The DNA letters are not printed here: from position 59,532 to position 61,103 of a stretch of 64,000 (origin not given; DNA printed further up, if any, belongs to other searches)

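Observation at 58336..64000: Surface protein with Pro/Thr-rich stalk translationally coupled to an FAD oxidoreductase and two tandem GT39-like (protein-O-glycosyltransferase-type) paralogs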

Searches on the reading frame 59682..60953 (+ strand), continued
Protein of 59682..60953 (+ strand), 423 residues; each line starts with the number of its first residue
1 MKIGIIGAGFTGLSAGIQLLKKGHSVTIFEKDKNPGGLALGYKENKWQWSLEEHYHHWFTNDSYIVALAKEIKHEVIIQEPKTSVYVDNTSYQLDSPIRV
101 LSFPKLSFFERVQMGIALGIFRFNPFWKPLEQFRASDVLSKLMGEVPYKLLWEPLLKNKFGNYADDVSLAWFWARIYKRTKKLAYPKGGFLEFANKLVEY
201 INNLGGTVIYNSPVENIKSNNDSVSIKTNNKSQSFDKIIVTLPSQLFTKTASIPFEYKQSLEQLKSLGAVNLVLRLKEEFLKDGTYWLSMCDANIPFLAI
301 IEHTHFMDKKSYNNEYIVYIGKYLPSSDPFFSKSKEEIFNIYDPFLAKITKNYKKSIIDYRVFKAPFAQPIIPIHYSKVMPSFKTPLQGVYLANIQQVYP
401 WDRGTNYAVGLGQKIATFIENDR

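Call 53: fold_search(model_id=the predicted structure, library=pdb)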
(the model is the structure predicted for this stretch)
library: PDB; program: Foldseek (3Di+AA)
matches with E <= 10: 1995; with E <= 0.001: 1185
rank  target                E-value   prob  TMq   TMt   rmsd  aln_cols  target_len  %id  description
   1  2ivd_B                1.1e-24  1.00  0.80  0.76   4.7       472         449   12  Structure of protoporphyrinogen oxidase from Myxococcus xanthus with acifluorfen (released 2006-10-17)
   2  3lov                  1.5e-24  1.00  0.77  0.73   5.7       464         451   15  Crystal structure of Putative protoporphyrinogen oxidase (YP_001813199.1) from Exiguobacterium sp. 255-15 at 2.06 A reso (released 2010-02-23)
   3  9a78_B                1.7e-24  1.00  0.77  0.70   5.3       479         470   15  Integrative model of SYFB-CGOX by crosslinking MS and deep learning (released 2024-09-18)
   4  2ive_B                3.1e-24  1.00  0.81  0.77   4.7       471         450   12  Structure of protoporphyrinogen oxidase from Myxococcus xanthus (released 2006-10-17)
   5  2ive_A                3.5e-24  1.00  0.80  0.75   4.9       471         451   12  Structure of protoporphyrinogen oxidase from Myxococcus xanthus (released 2006-10-17)
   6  3i6d_B                4.1e-24  1.00  0.76  0.76   4.6       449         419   16  Crystal structure of PPO from bacillus subtilis with AF (released 2009-12-08)
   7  5mog_A                4.4e-24  1.00  0.84  0.77   3.7       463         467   19  Oryza sativa phytoene desaturase inhibited by norflurazon (released 2017-07-12)
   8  3i6d_A                4.4e-24  1.00  0.75  0.77   4.4       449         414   17  Crystal structure of PPO from bacillus subtilis with AF (released 2009-12-08)
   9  3ka7                  5.0e-24  1.00  0.76  0.76   4.5       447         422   17  Crystal Structure of an oxidoreductase from Methanosarcina mazei. Northeast Structural Genomics Consortium target id MaR (released 2009-11-17)
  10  5mog_E                1.1e-23  1.00  0.84  0.77   3.7       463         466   19  Oryza sativa phytoene desaturase inhibited by norflurazon (released 2017-07-12)
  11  5mog_C                1.4e-23  1.00  0.84  0.76   3.8       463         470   19  Oryza sativa phytoene desaturase inhibited by norflurazon (released 2017-07-12)
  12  2bxs_A                2.4e-23  1.00  0.75  0.66   4.8       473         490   16  Human Monoamine Oxidase A in complex with Clorgyline, Crystal Form B (released 2005-08-09)
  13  2ivd_A                2.6e-23  1.00  0.80  0.75   4.6       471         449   12  Structure of protoporphyrinogen oxidase from Myxococcus xanthus with acifluorfen (released 2006-10-17)
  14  1o5w_B                3.3e-23  1.00  0.77  0.66   4.4       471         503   16  The structure basis of specific recognitions for substrates and inhibitors of rat monoamine oxidase A (released 2004-04-20)
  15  7eme_B                3.7e-23  1.00  0.74  0.76   4.7       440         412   14  Putative Leptospira interrogans recombinant L-amino acid oxidase (released 2021-08-18)
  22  5mog_B                7.8e-23  1.00  0.84  0.76   3.8       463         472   19  Oryza sativa phytoene desaturase inhibited by norflurazon (released 2017-07-12)
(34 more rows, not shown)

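Call 57: search_solved_structures(query=A3, max_evalue=1)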
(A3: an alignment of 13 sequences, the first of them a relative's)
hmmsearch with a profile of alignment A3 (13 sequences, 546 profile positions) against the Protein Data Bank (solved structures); distinct sequences matched with E-value up to 1: 0.

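Call 62: find_homologous_proteins(query=L086:9989-11278:+, max_evalue=1e-20)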
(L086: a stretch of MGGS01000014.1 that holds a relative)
Query L086:9989-11278:+ (429 aa): 4962 proteins with E <= 1e-20 among 8000 candidates; the best 120 are listed.
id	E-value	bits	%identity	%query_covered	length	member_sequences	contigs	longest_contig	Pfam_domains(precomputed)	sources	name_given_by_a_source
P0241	2.0e-294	994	100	100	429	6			PF01266.31,PF01593.31,PF13450.13,PF00070.34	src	-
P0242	3.8e-245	832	83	99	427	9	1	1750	PF01266.31,PF01593.31,PF13450.13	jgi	-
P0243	3.1e-165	568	58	98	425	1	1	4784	PF01266.31,PF01593.31,PF13450.13,PF07992.21,PF00070.34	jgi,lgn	-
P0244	6.4e-165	567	57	98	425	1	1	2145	PF01266.31,PF01593.31,PF13450.13,PF00890.31,PF07992.21,PF00070.34,PF03486.21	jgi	jgi:protoporphyrinogen oxidase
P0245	1.6e-164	566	58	98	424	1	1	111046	PF01266.31,PF01593.31,PF13450.13,PF00890.31,PF07992.21,PF00070.34,PF03486.21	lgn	-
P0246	2.3e-164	566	56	95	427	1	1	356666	PF01266.31,PF01593.31,PF13450.13,PF00890.31,PF07992.21,PF00070.34,PF13738.13,PF03486.21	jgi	jgi:protoporphyrinogen oxidase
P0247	1.3e-163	563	56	99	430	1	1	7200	PF01266.31,PF01593.31,PF13450.13,PF07992.21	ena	-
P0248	1.6e-163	563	57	94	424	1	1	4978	PF01266.31,PF01593.31,PF13450.13,PF07992.21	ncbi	-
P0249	2.9e-163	562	60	98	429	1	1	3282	PF01946.24,PF01266.31,PF01593.31,PF13450.13,PF07992.21,PF00070.34,PF03486.21,PF21799.3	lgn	-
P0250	3.3e-163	562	56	98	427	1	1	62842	PF01266.31,PF01593.31,PF13450.13,PF00070.34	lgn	-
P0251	3.5e-163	562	57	99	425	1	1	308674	PF01266.31,PF01593.31,PF13450.13,PF07992.21,PF00070.34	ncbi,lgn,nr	ncbi:MAG: NAD(P)/FAD-dependent oxidoreductase [Candidatus Daviesbacteria bacterium]|nr:NAD(P)/FAD-de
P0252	7.7e-163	561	58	98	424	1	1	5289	PF01266.31,PF01593.31,PF13450.13,PF07992.21,PF00070.34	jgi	-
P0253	8.5e-163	560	57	99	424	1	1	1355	PF01266.31,PF01593.31,PF13450.13,PF07992.21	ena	-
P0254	1.4e-162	560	56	99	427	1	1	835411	PF01266.31,PF01593.31,PF13450.13,PF07992.21,PF00070.34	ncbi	-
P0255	1.6e-162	559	56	95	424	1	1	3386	PF01266.31,PF01593.31,PF13450.13,PF07992.21,PF00070.34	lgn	-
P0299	1.6e-156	540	56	94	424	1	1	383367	PF01266.31,PF01593.31,PF13450.13,PF00070.34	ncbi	-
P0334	2.0e-154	533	55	98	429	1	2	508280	PF01946.24,PF01266.31,PF01593.31,PF13450.13,PF00890.31,PF07992.21,PF00070.34,PF03486.21,PF12831.14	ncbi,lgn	-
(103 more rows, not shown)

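Call 63: find_encoding_contigs(protein=P0251, flank=9000, max_places=1)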
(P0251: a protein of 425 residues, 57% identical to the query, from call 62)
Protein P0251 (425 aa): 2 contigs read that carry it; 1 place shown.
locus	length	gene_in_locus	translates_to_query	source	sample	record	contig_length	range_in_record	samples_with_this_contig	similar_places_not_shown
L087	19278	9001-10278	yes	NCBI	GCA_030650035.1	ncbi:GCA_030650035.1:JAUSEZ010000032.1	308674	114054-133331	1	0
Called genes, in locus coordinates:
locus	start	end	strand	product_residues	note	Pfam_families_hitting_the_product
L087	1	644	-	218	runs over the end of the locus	PF13489:Methyltransf_23, PF00891:Methyltransf_2, PF05175:MTS, PF13847:Methyltransf_31, PF08241:Methyltransf_11, PF08242:Methyltransf_12, PF13649:Methyltransf_25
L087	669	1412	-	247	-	PF01209:Ubie_methyltran, PF05148:Methyltransf_8 (weak), PF05401:NodS (weak), PF13489:Methyltransf_23, PF13847:Methyltransf_31, PF08241:Methyltransf_11, PF08242:Methyltransf_12, PF13649:Methyltransf_25, +2 more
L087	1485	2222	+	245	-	PF13641:Glyco_tranf_2_3 (weak), PF00535:Glycos_transf_2, PF10111:Glyco_tranf_2_2 (weak)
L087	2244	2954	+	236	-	PF00535:Glycos_transf_2, PF10111:Glyco_tranf_2_2, PF13641:Glyco_tranf_2_3 (weak)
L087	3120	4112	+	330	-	PF01073:3Beta_HSD, PF01370:Epimerase, PF02719:Polysacc_synt_2, PF04321:RmlD_sub_bind, PF07993:NAD_binding_4, PF13460:NAD_binding_10, PF16363:GDP_Man_Dehyd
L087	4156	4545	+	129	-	PF05523:FdtA, PF14667:Polysacc_synt_C (weak), PF07883:Cupin_2 (faint)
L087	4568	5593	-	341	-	PF00535:Glycos_transf_2, PF10111:Glyco_tranf_2_2, PF13641:Glyco_tranf_2_3, PF13632:Glyco_trans_2_3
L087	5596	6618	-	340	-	PF00535:Glycos_transf_2, PF10111:Glyco_tranf_2_2 (weak), PF13641:Glyco_tranf_2_3 (weak)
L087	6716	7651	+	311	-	PF00535:Glycos_transf_2, PF10111:Glyco_tranf_2_2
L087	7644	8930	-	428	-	PF13231:PMT_2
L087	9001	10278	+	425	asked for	PF00070:Pyr_redox (faint), PF01266:DAO, PF01593:Amino_oxidase, PF07992:Pyr_redox_2 (faint), PF13450:NAD_binding_8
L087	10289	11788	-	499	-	PF13231:PMT_2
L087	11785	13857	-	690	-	PF13231:PMT_2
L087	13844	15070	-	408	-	PF13439:Glyco_transf_4, PF13477:Glyco_trans_4_2, PF13579:Glyco_trans_4_4, PF00534:Glycos_transf_1, PF13692:Glyco_trans_1_4, PF13524:Glyco_trans_1_2 (weak)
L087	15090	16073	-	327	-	PF01073:3Beta_HSD, PF01370:Epimerase, PF02719:Polysacc_synt_2 (weak), PF04321:RmlD_sub_bind, PF05368:NmrA, PF07993:NAD_binding_4, PF13460:NAD_binding_10, PF16363:GDP_Man_Dehyd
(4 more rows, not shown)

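Call 64: find_encoding_contigs(protein=P0254, flank=9000, max_places=1)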
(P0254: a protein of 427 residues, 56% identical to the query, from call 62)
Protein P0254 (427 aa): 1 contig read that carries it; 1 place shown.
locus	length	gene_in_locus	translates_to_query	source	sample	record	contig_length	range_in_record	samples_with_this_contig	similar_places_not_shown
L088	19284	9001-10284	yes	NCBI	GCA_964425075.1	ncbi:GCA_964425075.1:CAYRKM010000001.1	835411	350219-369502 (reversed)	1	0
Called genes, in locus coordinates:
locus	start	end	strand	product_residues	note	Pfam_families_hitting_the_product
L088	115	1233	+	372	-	PF00801:PKD (weak), PF18911:PKD_4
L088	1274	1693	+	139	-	-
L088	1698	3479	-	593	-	PF00009:GTP_EFTU, PF00071:Ras (weak), PF22042:EF-G_D2 (weak), PF03144:GTP_EFTU_D2, PF00679:EFG_C, PF06421:LepA_C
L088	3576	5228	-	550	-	PF03023:MurJ, PF13440:Polysacc_synt_3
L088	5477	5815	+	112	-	-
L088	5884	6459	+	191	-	-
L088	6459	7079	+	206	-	PF04350:PilO (weak)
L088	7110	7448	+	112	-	-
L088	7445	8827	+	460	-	PF16656:Pur_ac_phosph_N (weak), PF19077:Big_13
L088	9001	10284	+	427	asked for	PF00070:Pyr_redox (faint), PF01266:DAO, PF01593:Amino_oxidase, PF07992:Pyr_redox_2 (faint), PF13450:NAD_binding_8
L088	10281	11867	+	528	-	PF13231:PMT_2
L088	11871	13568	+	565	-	PF02366:PMT, PF13231:PMT_2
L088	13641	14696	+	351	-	PF00106:adh_short (faint), PF01073:3Beta_HSD, PF01370:Epimerase, PF02719:Polysacc_synt_2, PF04321:RmlD_sub_bind, PF16363:GDP_Man_Dehyd, PF13460:NAD_binding_10, PF07993:NAD_binding_4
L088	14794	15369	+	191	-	-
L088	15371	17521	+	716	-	PF10060:DUF2298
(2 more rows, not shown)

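Call 65: find_encoding_contigs(protein=P0246, flank=9000, max_places=1)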
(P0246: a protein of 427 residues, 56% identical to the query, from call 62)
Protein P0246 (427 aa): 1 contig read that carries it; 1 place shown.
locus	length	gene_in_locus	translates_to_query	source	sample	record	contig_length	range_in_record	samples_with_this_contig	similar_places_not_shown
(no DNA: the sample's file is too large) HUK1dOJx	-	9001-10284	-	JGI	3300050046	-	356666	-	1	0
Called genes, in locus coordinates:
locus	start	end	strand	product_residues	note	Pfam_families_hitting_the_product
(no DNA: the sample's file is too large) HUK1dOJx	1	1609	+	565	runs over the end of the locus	PF10131:PTPS_related, PF09586:YfhO (weak)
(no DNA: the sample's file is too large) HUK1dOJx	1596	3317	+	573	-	PF02366:PMT, PF13231:PMT_2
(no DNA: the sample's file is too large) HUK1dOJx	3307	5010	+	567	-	PF13231:PMT_2 (weak)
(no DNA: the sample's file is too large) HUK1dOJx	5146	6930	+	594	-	PF13231:PMT_2 (faint)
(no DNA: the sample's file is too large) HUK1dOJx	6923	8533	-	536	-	PF13231:PMT_2 (weak)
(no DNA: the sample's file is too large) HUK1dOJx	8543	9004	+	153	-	-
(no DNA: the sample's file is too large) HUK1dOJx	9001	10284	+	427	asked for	PF00070:Pyr_redox (faint), PF00890:FAD_binding_2 (weak), PF01266:DAO, PF01593:Amino_oxidase, PF03486:HI0933_like (faint), PF07992:Pyr_redox_2 (weak), PF13450:NAD_binding_8, PF13738:Pyr_redox_3 (faint)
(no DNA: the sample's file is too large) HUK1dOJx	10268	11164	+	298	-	PF00535:Glycos_transf_2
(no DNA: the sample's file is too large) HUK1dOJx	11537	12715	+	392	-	PF13439:Glyco_transf_4, PF13524:Glyco_trans_1_2 (weak), PF00534:Glycos_transf_1, PF13692:Glyco_trans_1_4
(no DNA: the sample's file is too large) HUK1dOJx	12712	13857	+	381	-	-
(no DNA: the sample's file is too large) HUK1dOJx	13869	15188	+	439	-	PF01943:Polysacc_synt, PF13440:Polysacc_synt_3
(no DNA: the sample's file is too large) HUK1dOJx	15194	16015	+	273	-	PF13641:Glyco_tranf_2_3 (weak), PF00535:Glycos_transf_2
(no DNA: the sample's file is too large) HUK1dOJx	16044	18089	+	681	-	-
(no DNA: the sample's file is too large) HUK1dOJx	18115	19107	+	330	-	-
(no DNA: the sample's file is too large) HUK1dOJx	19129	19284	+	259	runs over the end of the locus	PF00106:adh_short, PF01370:Epimerase, PF08659:KR, PF13460:NAD_binding_10, PF13561:adh_short_C2, PF08643:DUF1776 (faint), PF23441:SDR (faint)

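Call 67: find_encoding_contigs(protein=P0299, flank=9000, max_places=1)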
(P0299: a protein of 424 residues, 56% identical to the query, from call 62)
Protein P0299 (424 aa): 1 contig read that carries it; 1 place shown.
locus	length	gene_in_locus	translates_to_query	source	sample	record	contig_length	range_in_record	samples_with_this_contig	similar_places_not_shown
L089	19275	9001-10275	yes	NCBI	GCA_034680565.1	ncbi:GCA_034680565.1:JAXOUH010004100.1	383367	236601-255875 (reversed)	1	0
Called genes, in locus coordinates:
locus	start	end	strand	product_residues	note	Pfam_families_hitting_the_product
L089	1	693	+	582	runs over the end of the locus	PF13231:PMT_2 (weak)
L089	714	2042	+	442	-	-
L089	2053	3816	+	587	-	-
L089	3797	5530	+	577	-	-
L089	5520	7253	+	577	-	PF13231:PMT_2 (faint)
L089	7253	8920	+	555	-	PF02366:PMT (weak)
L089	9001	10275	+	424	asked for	PF00070:Pyr_redox (faint), PF01266:DAO (weak), PF01593:Amino_oxidase, PF13450:NAD_binding_8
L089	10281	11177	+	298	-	PF00535:Glycos_transf_2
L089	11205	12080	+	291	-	PF00892:EamA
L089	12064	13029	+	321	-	PF02615:Ldh_2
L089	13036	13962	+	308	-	PF00389:2-Hacid_dh, PF02826:2-Hacid_dh_C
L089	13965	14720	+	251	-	PF00106:adh_short, PF08659:KR, PF13561:adh_short_C2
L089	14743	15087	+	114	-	PF01042:Ribonuc_L-PSP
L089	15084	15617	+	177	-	PF00561:Abhydrolase_1 (weak), PF06821:Ser_hydrolase, PF12697:Abhydrolase_6 (faint)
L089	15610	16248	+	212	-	PF00702:Hydrolase, PF12710:HAD (weak), PF13419:HAD_2, PF13242:Hydrolase_like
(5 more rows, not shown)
